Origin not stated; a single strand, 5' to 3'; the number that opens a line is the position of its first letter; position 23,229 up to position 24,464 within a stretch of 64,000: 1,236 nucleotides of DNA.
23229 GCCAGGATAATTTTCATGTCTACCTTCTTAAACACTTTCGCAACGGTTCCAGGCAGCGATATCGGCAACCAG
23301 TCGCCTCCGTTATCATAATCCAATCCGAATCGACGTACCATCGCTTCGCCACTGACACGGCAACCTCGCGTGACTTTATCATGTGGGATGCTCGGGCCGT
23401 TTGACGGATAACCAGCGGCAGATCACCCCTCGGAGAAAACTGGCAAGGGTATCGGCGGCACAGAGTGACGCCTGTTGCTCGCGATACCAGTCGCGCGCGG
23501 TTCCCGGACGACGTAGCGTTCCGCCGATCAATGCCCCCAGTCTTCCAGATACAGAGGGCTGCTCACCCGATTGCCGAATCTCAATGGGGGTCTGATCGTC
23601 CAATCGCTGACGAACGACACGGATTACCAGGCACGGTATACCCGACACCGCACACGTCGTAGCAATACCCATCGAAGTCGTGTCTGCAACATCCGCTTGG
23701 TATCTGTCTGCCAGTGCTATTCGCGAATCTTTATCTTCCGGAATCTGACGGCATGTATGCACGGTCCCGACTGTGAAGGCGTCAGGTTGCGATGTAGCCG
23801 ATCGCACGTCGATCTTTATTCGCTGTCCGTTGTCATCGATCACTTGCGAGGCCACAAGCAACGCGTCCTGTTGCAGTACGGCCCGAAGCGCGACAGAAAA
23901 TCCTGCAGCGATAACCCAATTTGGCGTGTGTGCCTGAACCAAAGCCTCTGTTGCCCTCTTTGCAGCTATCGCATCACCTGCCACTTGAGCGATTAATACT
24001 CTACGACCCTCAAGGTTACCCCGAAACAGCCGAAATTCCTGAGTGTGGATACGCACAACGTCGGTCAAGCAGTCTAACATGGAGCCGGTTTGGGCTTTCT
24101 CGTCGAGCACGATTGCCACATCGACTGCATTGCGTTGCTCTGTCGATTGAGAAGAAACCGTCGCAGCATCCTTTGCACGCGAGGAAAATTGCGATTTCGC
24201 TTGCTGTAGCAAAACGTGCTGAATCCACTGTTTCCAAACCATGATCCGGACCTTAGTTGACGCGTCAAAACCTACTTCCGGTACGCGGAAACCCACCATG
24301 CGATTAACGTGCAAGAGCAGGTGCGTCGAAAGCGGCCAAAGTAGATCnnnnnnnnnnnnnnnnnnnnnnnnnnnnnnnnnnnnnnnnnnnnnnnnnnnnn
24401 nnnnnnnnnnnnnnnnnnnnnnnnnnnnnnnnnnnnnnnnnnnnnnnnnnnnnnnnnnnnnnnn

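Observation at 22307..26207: ispH co-directional with a Pfs/HpnG-like gene and an SHC-like gene: an atypical isoprenoid-lipid operon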

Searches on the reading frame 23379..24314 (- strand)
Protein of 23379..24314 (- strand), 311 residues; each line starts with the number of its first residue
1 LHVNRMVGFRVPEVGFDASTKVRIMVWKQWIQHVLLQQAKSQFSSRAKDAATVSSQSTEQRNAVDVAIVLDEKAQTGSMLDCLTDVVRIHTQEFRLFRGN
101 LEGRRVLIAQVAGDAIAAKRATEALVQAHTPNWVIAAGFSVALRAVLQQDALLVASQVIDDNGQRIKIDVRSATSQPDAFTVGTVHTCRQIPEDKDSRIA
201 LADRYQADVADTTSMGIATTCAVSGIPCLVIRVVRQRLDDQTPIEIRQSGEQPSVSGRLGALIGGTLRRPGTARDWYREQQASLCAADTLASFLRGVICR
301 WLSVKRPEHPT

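Call 3: search_protein_families(library=pfam, proteins=[window:23379-24314:-], max_evalue=0.01)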
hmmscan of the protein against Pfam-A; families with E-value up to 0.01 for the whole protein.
window:23379-24314:- (311 aa): 1 family
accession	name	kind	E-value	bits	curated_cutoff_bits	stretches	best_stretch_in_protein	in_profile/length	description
PF01048.26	PNP_UDP_1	-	1e-11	45.1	25.1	1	90-240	27-202/233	Phosphorylase superfamily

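Call 4: search_protein_families(library=ncbifam, proteins=[window:23379-24314:-], max_evalue=0.01)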
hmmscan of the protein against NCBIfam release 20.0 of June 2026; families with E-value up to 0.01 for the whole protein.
window:23379-24314:- (311 aa): 3 families
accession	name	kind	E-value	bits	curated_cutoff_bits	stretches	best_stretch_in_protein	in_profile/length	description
TIGR03468.1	HpnG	hypoth_equivalog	1.5e-12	47.6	187.1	1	104-291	20-210/212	hopanoid-associated phosphorylase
NF004079.0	PRK05584.1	equivalog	3.9e-06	26.5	169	0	77-159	14-96/232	5'-methylthioadenosine/adenosylhomocysteine nucleosidase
TIGR03664.1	fut_nucase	equivalog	0.00059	19.6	124.7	0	176-234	141-199/228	futalosine hydrolase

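Call 14: find_homologous_proteins(query=window:23379-24314:-, max_evalue=0.001)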
Query window:23379-24314:- (311 aa): 11 proteins with E <= 0.001 among 6676 candidates.
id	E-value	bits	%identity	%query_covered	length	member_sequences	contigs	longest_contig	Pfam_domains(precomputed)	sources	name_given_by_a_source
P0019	2.4e-194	662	99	98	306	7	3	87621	PF01048.27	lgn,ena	-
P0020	1.1e-138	480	72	99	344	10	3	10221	PF01048.27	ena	-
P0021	6.4e-132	457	74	90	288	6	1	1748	PF01048.27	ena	-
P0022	1.3e-131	456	73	92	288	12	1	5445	PF01048.27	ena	-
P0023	4.4e-127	442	70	92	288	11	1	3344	PF01048.27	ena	-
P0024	7.4e-122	424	68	92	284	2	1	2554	PF01048.27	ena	-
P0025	1.5e-103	364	60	91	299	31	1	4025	PF01048.27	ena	-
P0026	6.7e-100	352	58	91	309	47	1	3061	PF01048.27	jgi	-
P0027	1.5e-92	328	57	89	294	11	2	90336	PF01048.27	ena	-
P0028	1.1e-90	322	52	92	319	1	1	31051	PF01048.27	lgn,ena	-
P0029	2.8e-30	124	31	78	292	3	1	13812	PF01048.27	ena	-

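Call 15: find_encoding_contigs(protein=P0029, flank=10000, max_places=3)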
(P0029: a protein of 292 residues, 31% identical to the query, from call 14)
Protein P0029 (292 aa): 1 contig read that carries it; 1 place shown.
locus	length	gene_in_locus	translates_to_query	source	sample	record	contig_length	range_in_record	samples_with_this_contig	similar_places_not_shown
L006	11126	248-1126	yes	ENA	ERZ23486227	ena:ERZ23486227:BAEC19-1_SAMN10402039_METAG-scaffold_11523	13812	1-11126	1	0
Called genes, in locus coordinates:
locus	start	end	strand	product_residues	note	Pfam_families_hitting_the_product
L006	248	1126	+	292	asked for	PF01048:PNP_UDP_1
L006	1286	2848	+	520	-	PF00749:tRNA-synt_1c, PF19269:Anticodon_2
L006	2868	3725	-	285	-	-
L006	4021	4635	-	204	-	PF00583:Acetyltransf_1, PF13508:Acetyltransf_7, PF13673:Acetyltransf_10 (weak)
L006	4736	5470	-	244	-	PF00535:Glycos_transf_2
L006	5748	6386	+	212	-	PF13563:2_5_RNA_ligase2, PF06299:DUF1045 (weak)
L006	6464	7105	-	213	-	-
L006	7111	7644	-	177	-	PF04138:GtrA_DPMS_TM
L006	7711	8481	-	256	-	PF12804:NTP_transf_3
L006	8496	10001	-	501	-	PF00300:His_Phos_1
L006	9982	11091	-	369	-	PF04138:GtrA_DPMS_TM, PF00834:Ribul_P_3_epim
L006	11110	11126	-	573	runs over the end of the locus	-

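Call 16: find_encoding_contigs(protein=P0027, flank=10000, max_places=2)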
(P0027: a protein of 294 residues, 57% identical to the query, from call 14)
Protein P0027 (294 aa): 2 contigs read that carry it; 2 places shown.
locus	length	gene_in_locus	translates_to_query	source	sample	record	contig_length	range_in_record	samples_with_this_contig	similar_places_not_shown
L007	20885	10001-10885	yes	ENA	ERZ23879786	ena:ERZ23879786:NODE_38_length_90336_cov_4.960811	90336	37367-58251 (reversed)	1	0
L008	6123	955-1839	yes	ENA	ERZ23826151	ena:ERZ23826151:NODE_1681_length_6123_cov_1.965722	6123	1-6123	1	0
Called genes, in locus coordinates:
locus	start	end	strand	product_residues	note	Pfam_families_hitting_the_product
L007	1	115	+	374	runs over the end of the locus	-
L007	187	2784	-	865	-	PF03176:MMPL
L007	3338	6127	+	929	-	PF01488:Shikimate_DH, PF00202:Aminotran_3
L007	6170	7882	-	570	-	PF01364:Peptidase_C25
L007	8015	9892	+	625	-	PF13249:SQHop_cyclase_N, PF13243:SQHop_cyclase_C, PF13249:SQHop_cyclase_N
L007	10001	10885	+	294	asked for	PF01048:PNP_UDP_1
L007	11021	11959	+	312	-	PF02401:LYTB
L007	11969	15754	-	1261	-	PF23500:DUF7133, PF02985:HEAT (faint), PF13513:HEAT_EZ (faint), PF00514:Arm (faint), PF03130:HEAT_PBS (faint), PF13646:HEAT_2, PF00034:Cytochrom_C (faint)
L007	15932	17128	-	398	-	PF06439:3keto-disac_hyd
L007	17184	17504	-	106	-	-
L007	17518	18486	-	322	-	PF01699:Na_Ca_ex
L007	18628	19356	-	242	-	PF00891:Methyltransf_2, PF01209:Ubie_methyltran, PF05175:MTS, PF13489:Methyltransf_23, PF13847:Methyltransf_31, PF08241:Methyltransf_11, PF08242:Methyltransf_12, PF13649:Methyltransf_25, +4 more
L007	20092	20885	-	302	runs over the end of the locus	PF17930:LpxI_N, PF06230:LpxI_C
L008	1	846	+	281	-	?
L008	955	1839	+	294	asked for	PF01048:PNP_UDP_1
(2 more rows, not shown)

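Call 44: search_solved_structures(query=A4, max_evalue=0.01, show_alignments=3)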
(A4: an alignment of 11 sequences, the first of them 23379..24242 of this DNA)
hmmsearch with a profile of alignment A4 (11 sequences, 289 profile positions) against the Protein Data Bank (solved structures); distinct sequences matched with E-value up to 0.01: 48.
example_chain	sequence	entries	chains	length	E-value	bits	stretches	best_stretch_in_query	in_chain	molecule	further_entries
4gmh_A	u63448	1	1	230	1.1e-17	67.5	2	48-135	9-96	5'-methylthioadenosine/S-adenosylhomocysteine nucleosidase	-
3bl6_A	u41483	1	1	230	1.1e-17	67.5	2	44-135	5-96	5'-methylthioadenosine nucleosidase/S-adenosylhomocysteine nucleosidase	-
5dk6_A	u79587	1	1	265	5.9e-14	55.3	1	43-135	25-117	5'-methylthioadenosine/S-adenosylhomocysteine nucleosidase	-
3dp9_A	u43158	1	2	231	6e-13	52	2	43-159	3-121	MTA/SAH nucleosidase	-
4wkb_A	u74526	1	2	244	7.6e-13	51.6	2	43-159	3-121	5'-methylthioadenosine/S-adenosylhomocysteine nucleosidase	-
4x24_A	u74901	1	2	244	1.1e-12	51.1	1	43-222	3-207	5'-methylthioadenosine/S-adenosylhomocysteine nucleosidase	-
5jpc_A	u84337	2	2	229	2.5e-12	49.9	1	150-229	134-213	Aminodeoxyfutalosine nucleosidase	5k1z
5cce_A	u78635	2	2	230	2.5e-12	49.9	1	150-229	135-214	5'-Methylthioadenosine Nucleosidase | Aminodeoxyfutalosine nucleosidase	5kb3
3nm4_A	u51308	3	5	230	2.5e-12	49.9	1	150-229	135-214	MTA/SAH nucleosidase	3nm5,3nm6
4ojt_A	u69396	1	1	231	2.6e-12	49.9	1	150-229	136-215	MTA/SAH nucleosidase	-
4ffs_A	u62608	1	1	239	2.8e-12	49.7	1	150-229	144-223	MTA/SAH nucleosidase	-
4wkn_A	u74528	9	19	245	3.1e-12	49.6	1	150-229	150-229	Aminodeoxyfutalosine nucleosidase | 5'-methylthioadenosine/S-adenosylhomocysteine nucleosidase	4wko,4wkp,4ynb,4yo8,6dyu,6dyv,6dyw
4oy3_A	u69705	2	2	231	3.8e-12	49.3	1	150-229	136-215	Aminodeoxyfutalosine nucleosidase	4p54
4bn0_A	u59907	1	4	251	3.8e-12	49.3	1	147-228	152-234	MTA/SAH NUCLEOSIDASE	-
5ccd_A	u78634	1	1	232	3.9e-12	49.3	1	150-229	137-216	Aminodeoxyfutalosine nucleosidase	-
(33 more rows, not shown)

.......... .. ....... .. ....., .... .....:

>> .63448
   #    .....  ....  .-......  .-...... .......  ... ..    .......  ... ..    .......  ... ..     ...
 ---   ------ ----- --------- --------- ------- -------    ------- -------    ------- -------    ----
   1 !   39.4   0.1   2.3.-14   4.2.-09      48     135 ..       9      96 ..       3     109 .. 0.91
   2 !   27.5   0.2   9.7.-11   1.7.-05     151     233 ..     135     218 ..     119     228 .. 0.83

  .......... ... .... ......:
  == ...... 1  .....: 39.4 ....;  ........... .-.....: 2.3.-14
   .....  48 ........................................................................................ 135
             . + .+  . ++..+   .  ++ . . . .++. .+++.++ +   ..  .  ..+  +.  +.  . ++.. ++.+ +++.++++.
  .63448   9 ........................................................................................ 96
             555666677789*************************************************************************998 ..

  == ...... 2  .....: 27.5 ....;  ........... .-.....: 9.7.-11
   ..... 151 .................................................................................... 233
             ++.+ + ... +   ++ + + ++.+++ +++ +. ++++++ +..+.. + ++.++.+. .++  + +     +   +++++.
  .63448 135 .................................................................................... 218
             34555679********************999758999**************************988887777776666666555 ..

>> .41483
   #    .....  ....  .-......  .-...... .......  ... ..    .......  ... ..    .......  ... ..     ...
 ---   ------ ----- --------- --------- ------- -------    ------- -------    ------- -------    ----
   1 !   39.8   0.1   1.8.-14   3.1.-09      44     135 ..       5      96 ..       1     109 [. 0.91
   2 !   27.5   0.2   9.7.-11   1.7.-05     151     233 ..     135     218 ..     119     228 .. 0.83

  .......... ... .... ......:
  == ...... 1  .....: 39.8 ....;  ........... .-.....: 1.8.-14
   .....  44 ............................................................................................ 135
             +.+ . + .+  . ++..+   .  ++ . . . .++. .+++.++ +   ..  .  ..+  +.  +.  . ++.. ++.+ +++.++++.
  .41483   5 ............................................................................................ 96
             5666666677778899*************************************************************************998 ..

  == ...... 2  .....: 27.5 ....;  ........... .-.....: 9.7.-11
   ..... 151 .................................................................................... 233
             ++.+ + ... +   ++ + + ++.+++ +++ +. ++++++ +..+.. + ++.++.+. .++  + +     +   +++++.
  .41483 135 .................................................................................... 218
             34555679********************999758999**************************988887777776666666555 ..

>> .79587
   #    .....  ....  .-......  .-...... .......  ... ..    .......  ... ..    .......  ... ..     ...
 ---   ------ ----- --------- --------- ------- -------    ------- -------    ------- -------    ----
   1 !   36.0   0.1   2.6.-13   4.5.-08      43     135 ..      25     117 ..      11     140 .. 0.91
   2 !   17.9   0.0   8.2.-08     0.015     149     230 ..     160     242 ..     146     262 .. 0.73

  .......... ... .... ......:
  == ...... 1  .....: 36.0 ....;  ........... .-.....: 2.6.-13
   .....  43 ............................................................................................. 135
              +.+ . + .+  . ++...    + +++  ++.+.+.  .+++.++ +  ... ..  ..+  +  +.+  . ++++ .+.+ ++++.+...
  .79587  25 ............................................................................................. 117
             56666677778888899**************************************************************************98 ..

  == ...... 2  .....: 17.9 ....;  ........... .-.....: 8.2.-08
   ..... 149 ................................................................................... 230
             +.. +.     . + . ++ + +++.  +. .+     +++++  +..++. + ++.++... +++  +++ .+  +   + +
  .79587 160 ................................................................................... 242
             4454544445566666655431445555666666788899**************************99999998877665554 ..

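Call 65: search_protein_families(library=ncbifam, proteins=[P0029], max_evalue=0.00001)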
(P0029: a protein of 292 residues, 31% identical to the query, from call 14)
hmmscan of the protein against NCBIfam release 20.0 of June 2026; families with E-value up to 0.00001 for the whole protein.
P0029 (292 aa): 11 families
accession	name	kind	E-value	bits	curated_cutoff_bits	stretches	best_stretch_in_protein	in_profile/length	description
TIGR03468.1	HpnG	hypoth_equivalog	4.1e-33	114.7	187.1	1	89-280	20-211/212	hopanoid-associated phosphorylase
NF004079.0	PRK05584.1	equivalog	7.1e-26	91.1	169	2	50-144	2-96/232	5'-methylthioadenosine/adenosylhomocysteine nucleosidase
TIGR03664.1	fut_nucase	equivalog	8.5e-23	81.2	124.7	2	157-228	134-205/228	futalosine hydrolase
NF005476.0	PRK07077.1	equivalog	2.5e-18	66.2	215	1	115-279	53-225/243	phosphorylase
TIGR01704.1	MTA_SAH-Nsdase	equivalog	4.6e-17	62.3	73.8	2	52-143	3-94/229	5'-methylthioadenosine/S-adenosylhomocysteine nucleosidase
NF011286.0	PRK14697.1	equivalog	4.3e-13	49.3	260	1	50-144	3-97/233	bifunctional 5'-methylthioadenosine/S-adenosylhomocysteine nucleosidase/phosphatase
NF005213.0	PRK06698.1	equivalog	1.2e-11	44.1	768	1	50-235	3-206/459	bifunctional 5'-methylthioadenosine/S-adenosylhomocysteine nucleosidase/phosphatase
NF006087.0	PRK08236.1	equivalog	2.3e-10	40.5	213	0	89-144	28-85/219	futalosine hydrolase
NF005221.0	PRK06714.1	equivalog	4.5e-10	39.4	218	0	162-226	134-198/236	S-adenosylhomocysteine nucleosidase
NF004489.0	PRK05819.1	subfamily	6.2e-08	32.2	230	1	84-226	51-207/236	DeoD-type purine-nucleoside phosphorylase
NF004168.0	PRK05634.1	equivalog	1.7e-06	28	129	1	97-229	29-161/185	nucleosidase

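Call 74: predict_structure(alignment_id=A4)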
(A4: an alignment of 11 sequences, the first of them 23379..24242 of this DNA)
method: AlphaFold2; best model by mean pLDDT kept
length: 287 residues; sequences in the alignment: 11
mean_pLDDT: 71.1   pTM: 0.71
mean pLDDT of the five models: 71.1, 56.1, 43.4, 42.4, 42.3
residues with pLDDT >= 90: 75; 70-90: 92; 50-70: 60; < 50: 60
segments of 3 or more residues with pLDDT < 50: 1-36, 61-65, 149-151, 281-287
pLDDT, mean of each block of 10 residues (from residue 1): 42 37 30 48 80 54 49 74 83 90 88 91 86 94 74 73 91 93 94 95 91 61 62 61 53 68 81 73 39
secondary structure, 60 per line:
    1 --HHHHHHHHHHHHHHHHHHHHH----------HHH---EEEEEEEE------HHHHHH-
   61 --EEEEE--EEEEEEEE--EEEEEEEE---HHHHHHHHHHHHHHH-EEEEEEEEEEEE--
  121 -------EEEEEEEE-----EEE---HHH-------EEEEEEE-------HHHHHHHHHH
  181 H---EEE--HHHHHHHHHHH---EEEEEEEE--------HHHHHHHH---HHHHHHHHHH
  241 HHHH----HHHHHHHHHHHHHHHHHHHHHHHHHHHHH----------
elements in order: H3-23 E40-47 H54-59 E63-67 E70-77 E80-87 H91-105 E107-118 E128-135 E141-143 E157-163 H171-181 E185-187 H190-200 E204-211 H220-227 H231-244 H249-277

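Call 79: fold_search(model_id=the predicted structure, library=pdb)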
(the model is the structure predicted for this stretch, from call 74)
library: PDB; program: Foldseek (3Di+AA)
matches with E <= 10: 1773; with E <= 0.001: 694
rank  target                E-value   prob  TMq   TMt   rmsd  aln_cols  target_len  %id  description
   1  4bmy_B                1.2e-15  1.00  0.60  0.76   3.1       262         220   15  Structure of futalosine hydrolase mutant of Helicobacter pylori strain 26695 (released 2013-09-11)
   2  4yo8_B                1.3e-15  1.00  0.61  0.72   5.6       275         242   14  Crystal structure of Helicobacter pylori 5'-methylthioadenosine/S-adenosyl homocysteine nucleosidase (MTAN) complexed  (released 2015-11-25)
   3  5cce                  1.5e-15  1.00  0.61  0.75   4.1       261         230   16  Joint X-ray/neutron structure of wild type MTAN complexed with SRH and adenine (released 2016-11-16)
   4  4bmz_A                2.6e-15  1.00  0.61  0.75   5.5       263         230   15  Structure of futalosine hydrolase mutant of Helicobacter pylori strain 26695 (released 2013-09-11)
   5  4yo8_A                2.8e-15  1.00  0.61  0.73   4.2       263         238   16  Crystal structure of Helicobacter pylori 5'-methylthioadenosine/S-adenosyl homocysteine nucleosidase (MTAN) complexed  (released 2015-11-25)
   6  4bmz_B                3.1e-15  1.00  0.60  0.73   5.6       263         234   15  Structure of futalosine hydrolase mutant of Helicobacter pylori strain 26695 (released 2013-09-11)
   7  4oy3                  4.3e-15  1.00  0.62  0.76   4.1       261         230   15  Crystal Structure of the Helicobacter pylori MTAN-D198N mutant with S-Adenosylhomocysteine in the active site (released 2014-12-17)
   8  6aym_A                5.1e-15  1.00  0.62  0.77   5.2       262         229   13  Crystal structure of Campylobacter jejuni 5'-methylthioadenosine/S-adenosyl homocysteine nucleosidase (MTAN) (released 2018-09-12)
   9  6dyu_A                5.8e-15  1.00  0.61  0.75   4.1       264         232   16  Crystal structure of Helicobacter pylori 5'-methylthioadenosine/S-adenosyl homocysteine nucleosidase (MTAN) complexed  (released 2019-03-20)
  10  4wkn                  6.2e-15  1.00  0.61  0.75   4.2       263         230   16  Crystal structure of Helicobacter pylori 5'-methylthioadenosine/S-adenosyl homocysteine nucleosidase (MTAN) complexed wi (released 2015-11-25)
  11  4ffs                  6.6e-15  1.00  0.61  0.75   3.8       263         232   15  Crystal structure of 5'-methylthioadenosine/S-adenosylhomocysteine nucleosidase from Helicobacter pylori with butyl-thio (released 2012-09-26)
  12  4bmx_B                8.9e-15  1.00  0.60  0.73   5.6       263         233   15  Native structure of futalosine hydrolase of Helicobacter pylori strain 26695 (released 2013-09-11)
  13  4ojt                  1.1e-14  1.00  0.62  0.76   4.1       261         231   15  Helicobacter pylori MTAN complexed with S-ribosylhomocysteine and adenine (released 2014-03-26)
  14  4bmx_A                1.2e-14  1.00  0.60  0.76   3.3       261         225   14  Native structure of futalosine hydrolase of Helicobacter pylori strain 26695 (released 2013-09-11)
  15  4p54                  1.3e-14  1.00  0.62  0.76   4.1       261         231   15  Crystal Structure of the Helicobacter pylori MTAN-D198N mutant with 5'-methylthioadenosine in the active site. (released 2014-04-02)
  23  3bl6                  5.3e-14  1.00  0.59  0.72   4.5       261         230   14  Crystal structure of Staphylococcus aureus 5'-methylthioadenosine/S-adenosylhomocysteine nucleosidase in complex with fo (released 2008-06-10)
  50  4gmh                  7.1e-13  1.00  0.54  0.67   8.7       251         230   17  Crystal structure of staphylococcus aureus 5'-methylthioadenosine/s-adenosylhomocysteine nucleosidase (released 2012-11-28)
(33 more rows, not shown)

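Call 92: search_protein_families(library=padloc, proteins=[window:23379-24242:-, P0029], max_evalue=0.01)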
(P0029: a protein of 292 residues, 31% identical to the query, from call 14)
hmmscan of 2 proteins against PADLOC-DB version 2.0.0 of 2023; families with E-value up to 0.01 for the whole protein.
window:23379-24242:- (287 aa): 0 families

P0029 (292 aa): 2 families
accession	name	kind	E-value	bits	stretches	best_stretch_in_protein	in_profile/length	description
PDLC00759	Effector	-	6.3e-09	32.9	1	94-149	296-351/506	PN-superfamily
PDLC04726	PDC-M60C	-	2.4e-06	24.7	1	98-151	206-259/407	-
